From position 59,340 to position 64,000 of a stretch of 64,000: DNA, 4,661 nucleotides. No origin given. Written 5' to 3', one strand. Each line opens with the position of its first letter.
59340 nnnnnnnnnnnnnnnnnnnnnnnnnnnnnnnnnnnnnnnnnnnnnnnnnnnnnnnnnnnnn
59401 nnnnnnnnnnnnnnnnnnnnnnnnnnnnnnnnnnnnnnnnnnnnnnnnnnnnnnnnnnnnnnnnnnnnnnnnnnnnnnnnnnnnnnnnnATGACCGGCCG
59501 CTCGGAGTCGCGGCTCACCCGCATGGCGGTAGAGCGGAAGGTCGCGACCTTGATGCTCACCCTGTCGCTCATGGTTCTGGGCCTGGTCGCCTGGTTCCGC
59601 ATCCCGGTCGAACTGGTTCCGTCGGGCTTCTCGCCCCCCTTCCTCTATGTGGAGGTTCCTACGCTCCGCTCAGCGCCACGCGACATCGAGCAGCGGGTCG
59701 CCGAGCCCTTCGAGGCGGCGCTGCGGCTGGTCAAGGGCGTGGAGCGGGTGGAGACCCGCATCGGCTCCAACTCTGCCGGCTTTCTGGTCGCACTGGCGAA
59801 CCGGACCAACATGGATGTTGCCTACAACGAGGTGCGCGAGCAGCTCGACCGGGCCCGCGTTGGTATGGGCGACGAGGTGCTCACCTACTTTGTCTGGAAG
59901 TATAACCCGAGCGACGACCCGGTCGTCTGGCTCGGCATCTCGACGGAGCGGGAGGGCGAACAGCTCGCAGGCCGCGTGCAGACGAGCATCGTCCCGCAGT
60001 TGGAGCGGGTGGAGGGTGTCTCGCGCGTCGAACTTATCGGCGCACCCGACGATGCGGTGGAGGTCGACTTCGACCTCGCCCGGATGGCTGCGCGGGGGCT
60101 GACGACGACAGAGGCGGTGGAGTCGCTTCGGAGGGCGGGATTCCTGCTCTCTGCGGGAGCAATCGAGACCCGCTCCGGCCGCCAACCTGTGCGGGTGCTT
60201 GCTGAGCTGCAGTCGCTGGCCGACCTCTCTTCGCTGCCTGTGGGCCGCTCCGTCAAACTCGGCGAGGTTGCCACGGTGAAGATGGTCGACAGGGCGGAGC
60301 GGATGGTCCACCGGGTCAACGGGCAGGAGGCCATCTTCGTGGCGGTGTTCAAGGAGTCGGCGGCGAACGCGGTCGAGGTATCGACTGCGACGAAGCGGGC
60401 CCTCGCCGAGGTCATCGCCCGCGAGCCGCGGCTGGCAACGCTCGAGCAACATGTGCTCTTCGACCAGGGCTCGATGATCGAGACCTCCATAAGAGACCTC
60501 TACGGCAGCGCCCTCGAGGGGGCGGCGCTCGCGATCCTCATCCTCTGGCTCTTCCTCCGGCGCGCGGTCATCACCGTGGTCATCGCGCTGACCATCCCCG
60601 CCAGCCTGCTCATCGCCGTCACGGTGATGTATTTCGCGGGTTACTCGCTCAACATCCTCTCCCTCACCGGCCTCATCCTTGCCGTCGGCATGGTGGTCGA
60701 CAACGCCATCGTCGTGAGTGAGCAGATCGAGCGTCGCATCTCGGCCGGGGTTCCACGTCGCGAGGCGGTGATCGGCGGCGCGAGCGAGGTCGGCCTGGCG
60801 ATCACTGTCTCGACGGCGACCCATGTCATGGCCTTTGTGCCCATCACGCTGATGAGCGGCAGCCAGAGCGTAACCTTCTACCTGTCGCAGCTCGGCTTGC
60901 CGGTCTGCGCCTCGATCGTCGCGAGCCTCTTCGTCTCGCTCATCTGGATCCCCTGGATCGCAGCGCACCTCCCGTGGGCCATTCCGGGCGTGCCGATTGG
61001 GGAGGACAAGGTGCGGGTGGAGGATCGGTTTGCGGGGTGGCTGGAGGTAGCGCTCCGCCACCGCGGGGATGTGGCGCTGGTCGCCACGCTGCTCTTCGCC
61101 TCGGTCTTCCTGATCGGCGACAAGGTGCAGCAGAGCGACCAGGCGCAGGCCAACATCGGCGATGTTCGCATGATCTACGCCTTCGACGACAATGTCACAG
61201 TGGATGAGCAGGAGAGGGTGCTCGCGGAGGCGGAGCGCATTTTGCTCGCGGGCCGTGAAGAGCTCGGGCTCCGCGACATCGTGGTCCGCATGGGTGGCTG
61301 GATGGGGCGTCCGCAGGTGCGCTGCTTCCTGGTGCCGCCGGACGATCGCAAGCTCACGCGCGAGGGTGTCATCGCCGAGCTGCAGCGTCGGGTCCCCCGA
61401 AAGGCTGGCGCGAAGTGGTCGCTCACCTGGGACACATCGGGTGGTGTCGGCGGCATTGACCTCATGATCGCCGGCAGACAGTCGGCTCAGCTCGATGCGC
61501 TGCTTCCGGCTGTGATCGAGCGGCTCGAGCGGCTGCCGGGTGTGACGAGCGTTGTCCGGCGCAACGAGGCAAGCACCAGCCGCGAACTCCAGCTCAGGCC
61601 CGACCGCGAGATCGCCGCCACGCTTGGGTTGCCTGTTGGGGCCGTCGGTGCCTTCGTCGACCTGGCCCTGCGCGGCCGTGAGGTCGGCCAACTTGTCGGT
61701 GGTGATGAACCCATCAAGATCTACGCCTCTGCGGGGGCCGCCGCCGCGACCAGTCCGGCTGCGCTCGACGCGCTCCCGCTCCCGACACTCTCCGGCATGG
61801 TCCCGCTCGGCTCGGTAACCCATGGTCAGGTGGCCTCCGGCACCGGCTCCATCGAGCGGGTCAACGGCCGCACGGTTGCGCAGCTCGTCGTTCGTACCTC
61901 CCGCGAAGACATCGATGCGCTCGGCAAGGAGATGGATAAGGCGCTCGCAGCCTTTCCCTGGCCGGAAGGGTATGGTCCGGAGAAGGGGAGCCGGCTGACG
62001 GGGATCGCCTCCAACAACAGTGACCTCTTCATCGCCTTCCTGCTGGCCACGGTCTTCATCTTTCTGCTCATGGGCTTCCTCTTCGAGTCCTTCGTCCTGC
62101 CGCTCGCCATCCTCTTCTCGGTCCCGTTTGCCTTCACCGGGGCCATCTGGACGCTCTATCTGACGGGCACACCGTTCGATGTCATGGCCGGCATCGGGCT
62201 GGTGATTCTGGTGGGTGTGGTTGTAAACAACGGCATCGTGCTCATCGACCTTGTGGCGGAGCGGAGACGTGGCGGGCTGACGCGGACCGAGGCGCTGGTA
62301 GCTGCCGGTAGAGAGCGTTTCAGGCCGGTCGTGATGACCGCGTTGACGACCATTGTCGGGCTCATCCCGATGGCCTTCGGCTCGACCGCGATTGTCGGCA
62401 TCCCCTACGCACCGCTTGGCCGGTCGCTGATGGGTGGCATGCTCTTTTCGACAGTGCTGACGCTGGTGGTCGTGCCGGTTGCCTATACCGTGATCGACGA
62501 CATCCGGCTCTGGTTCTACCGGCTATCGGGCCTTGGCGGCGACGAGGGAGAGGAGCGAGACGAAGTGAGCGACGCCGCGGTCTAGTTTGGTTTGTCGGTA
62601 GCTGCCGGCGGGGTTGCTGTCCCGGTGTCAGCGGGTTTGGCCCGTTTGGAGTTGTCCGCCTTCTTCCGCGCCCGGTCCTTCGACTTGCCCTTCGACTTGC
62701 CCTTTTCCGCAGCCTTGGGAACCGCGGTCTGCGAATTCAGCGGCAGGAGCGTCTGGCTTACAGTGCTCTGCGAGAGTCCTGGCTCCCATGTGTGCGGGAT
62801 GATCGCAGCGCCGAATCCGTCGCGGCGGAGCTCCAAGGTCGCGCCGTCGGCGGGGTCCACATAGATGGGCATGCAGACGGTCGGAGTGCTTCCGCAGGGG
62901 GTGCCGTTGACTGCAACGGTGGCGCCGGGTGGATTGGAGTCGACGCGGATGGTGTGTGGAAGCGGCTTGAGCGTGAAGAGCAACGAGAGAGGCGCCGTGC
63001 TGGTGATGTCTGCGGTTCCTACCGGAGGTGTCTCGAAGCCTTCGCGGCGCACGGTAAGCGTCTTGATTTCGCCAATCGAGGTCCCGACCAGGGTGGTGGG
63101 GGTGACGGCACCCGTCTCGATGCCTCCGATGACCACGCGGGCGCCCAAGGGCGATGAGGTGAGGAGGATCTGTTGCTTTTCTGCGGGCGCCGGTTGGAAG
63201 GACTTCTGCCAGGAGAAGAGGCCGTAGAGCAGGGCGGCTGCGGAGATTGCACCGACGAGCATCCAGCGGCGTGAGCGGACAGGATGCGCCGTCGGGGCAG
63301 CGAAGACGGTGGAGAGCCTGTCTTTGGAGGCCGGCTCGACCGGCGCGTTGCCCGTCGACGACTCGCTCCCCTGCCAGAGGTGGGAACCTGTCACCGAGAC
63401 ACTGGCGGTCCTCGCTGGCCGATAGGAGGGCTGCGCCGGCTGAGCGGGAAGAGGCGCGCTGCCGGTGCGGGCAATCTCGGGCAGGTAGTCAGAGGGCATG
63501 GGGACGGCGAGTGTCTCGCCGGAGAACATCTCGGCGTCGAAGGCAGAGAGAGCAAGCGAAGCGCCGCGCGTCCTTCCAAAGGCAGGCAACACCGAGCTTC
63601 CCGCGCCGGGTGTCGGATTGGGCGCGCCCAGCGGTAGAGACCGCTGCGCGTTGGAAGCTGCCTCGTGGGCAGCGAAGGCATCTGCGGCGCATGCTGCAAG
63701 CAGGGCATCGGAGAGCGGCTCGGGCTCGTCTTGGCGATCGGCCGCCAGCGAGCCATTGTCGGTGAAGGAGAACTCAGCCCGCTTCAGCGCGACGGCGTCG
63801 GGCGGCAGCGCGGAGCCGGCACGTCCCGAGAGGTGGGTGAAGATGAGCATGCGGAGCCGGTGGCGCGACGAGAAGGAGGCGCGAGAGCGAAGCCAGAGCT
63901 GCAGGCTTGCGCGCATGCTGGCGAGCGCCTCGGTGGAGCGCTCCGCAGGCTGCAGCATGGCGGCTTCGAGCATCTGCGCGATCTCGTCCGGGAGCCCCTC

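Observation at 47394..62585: Minor-pilin/PilY1 operon fused to a protease, SpoIID and an efflux pump in one coupled cluster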

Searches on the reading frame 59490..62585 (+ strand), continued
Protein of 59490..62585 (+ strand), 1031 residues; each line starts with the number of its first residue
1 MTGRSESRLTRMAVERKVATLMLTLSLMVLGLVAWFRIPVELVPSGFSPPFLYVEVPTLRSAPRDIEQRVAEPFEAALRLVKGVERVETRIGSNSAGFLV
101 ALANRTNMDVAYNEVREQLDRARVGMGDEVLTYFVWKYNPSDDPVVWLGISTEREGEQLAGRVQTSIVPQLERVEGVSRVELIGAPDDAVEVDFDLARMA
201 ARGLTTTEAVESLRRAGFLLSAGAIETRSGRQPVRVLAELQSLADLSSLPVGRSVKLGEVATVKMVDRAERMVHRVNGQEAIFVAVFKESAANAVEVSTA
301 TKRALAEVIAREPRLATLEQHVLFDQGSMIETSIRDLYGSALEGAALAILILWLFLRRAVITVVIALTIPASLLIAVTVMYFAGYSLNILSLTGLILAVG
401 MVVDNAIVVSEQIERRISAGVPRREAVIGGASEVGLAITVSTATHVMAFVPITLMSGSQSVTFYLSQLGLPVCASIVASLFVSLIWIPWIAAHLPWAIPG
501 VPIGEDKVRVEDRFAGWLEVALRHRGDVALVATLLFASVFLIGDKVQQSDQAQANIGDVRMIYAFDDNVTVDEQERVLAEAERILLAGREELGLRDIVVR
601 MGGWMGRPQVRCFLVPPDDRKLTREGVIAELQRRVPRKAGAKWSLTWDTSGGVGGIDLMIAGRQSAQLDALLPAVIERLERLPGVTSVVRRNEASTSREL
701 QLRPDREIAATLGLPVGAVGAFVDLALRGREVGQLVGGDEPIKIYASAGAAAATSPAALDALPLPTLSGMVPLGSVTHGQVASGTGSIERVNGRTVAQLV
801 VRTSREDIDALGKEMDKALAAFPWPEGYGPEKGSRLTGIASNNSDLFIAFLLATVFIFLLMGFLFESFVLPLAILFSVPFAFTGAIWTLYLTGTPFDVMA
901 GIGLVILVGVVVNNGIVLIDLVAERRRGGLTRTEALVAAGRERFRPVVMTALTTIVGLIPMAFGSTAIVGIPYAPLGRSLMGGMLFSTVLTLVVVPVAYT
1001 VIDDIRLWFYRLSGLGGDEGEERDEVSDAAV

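Call 47: find_encoding_contigs(protein=P0184, flank=8000, max_places=1)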
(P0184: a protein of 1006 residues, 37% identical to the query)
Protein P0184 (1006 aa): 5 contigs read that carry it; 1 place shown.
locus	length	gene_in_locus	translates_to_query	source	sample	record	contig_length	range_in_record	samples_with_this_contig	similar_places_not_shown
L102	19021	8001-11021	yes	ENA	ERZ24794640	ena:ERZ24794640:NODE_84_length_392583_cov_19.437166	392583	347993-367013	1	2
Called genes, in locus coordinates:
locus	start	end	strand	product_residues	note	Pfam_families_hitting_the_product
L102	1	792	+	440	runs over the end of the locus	PF00389:2-Hacid_dh, PF02826:2-Hacid_dh_C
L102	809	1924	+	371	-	PF25919:BSH_CusB (faint), PF25917:BSH_RND (faint), PF25973:BSH_CzcB, PF25944:Beta-barrel_RND (weak), PF25954:Beta-barrel_RND_2, PF25967:RND-MFP_C (weak), PF25975:CzcB_C (weak), PF25989:YknX_C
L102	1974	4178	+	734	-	PF13672:PP2C_2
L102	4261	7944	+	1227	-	PF00873:ACR_tran, PF02355:SecD_SecF_C (faint), PF00873:ACR_tran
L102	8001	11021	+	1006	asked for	PF00873:ACR_tran, PF02355:SecD_SecF_C (faint), PF03176:MMPL (weak)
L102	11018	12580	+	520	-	PF02321:OEP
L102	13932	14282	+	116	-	PF01906:YbjQ_1 (weak)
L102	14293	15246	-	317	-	PF01551:Peptidase_M23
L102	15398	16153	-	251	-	PF00481:PP2C, PF13672:PP2C_2, PF07228:SpoIIE (weak)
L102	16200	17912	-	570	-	PF02463:SMC_N, PF13476:AAA_23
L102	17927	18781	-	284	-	PF01513:NAD_kinase, PF20143:NAD_kinase_C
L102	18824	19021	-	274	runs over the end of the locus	PF00398:RrnaAD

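Call 77: find_encoding_contigs(protein=P0134, flank=10000, max_places=1)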
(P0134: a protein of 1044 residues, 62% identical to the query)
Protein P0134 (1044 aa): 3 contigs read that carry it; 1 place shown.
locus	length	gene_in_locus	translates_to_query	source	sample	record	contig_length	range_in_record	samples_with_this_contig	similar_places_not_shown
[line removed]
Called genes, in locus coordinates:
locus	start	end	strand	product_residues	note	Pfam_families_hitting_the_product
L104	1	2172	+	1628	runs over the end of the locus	PF05359:DUF748, PF27051:TamB_N (faint), PF04357:TamB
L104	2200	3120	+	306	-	-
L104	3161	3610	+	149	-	PF21893:DUF6918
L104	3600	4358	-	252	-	PF03009:GDPD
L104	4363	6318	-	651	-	-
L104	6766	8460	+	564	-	PF08486:SpoIID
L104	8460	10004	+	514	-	PF02321:OEP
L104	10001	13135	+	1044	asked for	PF00873:ACR_tran, PF03176:MMPL (faint)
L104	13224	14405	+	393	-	PF00266:Aminotran_5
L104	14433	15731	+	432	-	PF00709:Adenylsucc_synt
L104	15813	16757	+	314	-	-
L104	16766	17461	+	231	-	-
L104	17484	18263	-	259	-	PF00160:Pro_isomerase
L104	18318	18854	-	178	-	?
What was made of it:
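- On Tripartite RND efflux pump: L104 has none on record (call 77).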

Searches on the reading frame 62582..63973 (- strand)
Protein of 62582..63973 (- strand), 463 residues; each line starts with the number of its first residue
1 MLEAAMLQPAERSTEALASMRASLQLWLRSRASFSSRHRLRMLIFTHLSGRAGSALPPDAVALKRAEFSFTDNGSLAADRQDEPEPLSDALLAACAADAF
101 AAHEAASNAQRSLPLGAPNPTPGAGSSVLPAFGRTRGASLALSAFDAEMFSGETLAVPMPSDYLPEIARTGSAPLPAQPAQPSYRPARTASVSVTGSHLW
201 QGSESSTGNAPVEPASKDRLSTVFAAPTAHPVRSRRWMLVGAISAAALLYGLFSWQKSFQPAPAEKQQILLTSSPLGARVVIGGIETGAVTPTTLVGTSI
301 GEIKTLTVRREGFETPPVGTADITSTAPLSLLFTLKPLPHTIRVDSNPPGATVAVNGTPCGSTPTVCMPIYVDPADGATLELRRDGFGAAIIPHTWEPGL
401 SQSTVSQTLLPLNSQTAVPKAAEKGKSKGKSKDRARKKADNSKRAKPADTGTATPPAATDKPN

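Call 26: search_protein_families(library=pfam, proteins=[window:62582-63973:-], max_evalue=0.01)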
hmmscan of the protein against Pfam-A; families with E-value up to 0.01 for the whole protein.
window:62582-63973:- (463 aa): 1 family
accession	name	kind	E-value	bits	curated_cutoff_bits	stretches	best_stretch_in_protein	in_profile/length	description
PF08308.17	PEGA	-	8.4e-13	48.5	20.8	2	341-368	3-30/71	PEGA domain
